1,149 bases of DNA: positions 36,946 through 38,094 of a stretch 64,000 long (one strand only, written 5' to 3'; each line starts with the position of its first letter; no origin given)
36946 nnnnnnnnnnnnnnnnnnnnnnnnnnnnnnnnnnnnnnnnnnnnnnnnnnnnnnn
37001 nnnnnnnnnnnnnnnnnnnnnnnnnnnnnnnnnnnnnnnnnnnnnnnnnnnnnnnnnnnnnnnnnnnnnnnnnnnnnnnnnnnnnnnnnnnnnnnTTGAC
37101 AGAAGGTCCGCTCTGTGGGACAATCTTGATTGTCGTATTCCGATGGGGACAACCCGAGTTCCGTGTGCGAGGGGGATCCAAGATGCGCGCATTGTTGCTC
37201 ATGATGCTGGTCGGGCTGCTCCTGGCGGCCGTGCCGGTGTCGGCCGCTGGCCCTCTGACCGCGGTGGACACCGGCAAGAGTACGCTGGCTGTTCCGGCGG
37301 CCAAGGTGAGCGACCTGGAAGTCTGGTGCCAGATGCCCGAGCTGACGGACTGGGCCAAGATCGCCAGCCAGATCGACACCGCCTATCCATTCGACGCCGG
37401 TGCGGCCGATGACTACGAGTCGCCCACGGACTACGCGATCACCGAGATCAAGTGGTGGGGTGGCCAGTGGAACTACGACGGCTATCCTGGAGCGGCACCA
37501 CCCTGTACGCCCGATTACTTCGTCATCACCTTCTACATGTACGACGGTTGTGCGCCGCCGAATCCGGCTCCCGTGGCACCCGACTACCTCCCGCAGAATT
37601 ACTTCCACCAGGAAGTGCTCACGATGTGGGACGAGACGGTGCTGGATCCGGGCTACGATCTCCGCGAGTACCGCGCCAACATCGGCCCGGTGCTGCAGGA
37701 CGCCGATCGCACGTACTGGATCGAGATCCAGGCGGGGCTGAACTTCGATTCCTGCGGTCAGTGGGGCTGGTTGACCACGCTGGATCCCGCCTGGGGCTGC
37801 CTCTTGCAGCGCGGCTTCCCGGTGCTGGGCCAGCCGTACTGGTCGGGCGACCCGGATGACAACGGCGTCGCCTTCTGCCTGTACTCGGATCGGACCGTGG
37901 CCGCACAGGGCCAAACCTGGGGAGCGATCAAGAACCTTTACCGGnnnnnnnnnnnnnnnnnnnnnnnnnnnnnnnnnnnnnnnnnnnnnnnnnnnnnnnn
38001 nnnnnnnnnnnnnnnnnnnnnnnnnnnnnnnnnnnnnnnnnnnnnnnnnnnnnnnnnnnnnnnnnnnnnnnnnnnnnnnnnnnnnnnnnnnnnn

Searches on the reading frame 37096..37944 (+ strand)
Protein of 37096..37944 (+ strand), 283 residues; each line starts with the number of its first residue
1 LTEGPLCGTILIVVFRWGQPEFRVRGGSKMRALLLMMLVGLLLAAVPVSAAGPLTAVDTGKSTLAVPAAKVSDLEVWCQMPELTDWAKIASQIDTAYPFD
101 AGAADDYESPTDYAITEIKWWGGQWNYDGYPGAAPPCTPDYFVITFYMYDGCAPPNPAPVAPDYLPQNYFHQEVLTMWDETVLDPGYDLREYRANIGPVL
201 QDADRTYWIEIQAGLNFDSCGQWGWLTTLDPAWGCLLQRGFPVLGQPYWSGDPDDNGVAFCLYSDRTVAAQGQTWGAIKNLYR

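Call 28: search_protein_families(library=pfam, proteins=[window:37096-37944:+], max_evalue=0.00001)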
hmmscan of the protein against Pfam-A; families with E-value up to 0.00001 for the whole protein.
window:37096-37944:+ (283 aa): 1 family
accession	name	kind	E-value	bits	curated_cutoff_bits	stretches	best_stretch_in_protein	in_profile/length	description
PF25470.1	DUF7901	-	2.2e-08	34.7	24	1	77-233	3-170/205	Domain of unknown function (DUF7901)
